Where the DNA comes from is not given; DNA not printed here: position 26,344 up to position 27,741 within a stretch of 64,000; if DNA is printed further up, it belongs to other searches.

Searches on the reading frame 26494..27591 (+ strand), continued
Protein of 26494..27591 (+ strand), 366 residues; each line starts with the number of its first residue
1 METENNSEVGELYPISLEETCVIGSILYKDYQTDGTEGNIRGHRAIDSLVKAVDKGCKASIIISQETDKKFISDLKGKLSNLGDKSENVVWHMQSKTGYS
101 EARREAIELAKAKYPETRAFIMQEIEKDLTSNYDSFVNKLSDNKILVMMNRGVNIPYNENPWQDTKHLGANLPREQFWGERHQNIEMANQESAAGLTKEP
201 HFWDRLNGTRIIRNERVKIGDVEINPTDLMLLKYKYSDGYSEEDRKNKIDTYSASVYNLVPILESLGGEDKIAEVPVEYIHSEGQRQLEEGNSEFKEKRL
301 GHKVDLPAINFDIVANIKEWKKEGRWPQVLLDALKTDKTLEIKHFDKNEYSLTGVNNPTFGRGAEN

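Call 93: search_dna_similar(query=window:26494-27591:+, collection=plasmids, mode=protein, max_evalue=0.001, max_rows=5)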
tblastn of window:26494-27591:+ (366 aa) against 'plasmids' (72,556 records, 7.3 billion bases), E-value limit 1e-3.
No match.
